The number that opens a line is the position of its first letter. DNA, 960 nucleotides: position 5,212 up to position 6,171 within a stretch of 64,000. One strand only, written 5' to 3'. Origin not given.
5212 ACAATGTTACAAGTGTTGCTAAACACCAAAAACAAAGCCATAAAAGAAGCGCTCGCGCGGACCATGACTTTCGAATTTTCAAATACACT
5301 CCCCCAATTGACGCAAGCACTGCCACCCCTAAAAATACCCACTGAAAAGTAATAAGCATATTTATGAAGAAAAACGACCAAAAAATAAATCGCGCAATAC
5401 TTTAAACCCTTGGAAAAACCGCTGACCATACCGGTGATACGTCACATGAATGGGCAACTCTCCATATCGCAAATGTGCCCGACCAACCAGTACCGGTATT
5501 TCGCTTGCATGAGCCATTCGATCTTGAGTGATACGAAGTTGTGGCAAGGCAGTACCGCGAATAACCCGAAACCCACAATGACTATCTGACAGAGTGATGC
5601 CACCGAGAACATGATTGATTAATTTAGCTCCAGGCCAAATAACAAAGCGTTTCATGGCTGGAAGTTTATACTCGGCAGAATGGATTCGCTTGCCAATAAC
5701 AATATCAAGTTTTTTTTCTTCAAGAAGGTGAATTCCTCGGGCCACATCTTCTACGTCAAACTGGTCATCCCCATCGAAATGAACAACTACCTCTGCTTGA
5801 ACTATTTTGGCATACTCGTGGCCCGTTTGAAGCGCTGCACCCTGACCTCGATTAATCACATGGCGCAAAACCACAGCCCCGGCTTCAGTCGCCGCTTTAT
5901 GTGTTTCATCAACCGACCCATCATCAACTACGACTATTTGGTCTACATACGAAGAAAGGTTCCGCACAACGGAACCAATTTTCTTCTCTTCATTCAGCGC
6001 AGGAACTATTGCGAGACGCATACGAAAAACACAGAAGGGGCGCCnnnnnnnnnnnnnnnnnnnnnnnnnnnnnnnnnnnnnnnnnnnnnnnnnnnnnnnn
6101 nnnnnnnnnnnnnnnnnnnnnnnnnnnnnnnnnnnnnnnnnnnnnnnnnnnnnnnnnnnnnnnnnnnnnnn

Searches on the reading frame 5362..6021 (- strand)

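Call 65: search_protein_families(library=pfam, proteins=[window:5362-6021:-], max_evalue=0.00001)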
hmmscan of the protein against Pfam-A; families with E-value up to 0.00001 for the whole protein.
window:5362-6021:- (219 aa): 1 family
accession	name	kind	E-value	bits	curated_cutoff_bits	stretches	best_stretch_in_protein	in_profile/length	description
PF00535.33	Glycos_transf_2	-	2.4e-19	70.3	23.3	1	5-158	3-163/168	Glycosyl transferase family 2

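Call 83: search_protein_families(library=ncbifam, proteins=[window:5362-6021:-], max_evalue=1e-10)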
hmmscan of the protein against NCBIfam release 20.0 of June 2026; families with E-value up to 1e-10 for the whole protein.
window:5362-6021:- (219 aa): 3 families
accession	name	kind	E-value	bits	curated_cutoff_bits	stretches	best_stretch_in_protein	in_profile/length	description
NF058614.1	PPMAGASynPpgS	equivalog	6e-47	160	370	1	5-214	5-221/226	polyprenyl-phospho-N-acetylgalactosaminyl synthase PpgS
TIGR04182.1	glyco_TIGR04182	equivalog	6.2e-22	78.3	325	1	5-193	5-190/293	S-layer glycoprotein N-glycosyltransferase AglJ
NF041391.1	DPhHxTase_Halo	equivalog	1.3e-12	47.2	375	1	8-167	3-158/213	dolichyl-phosphate hexose transferase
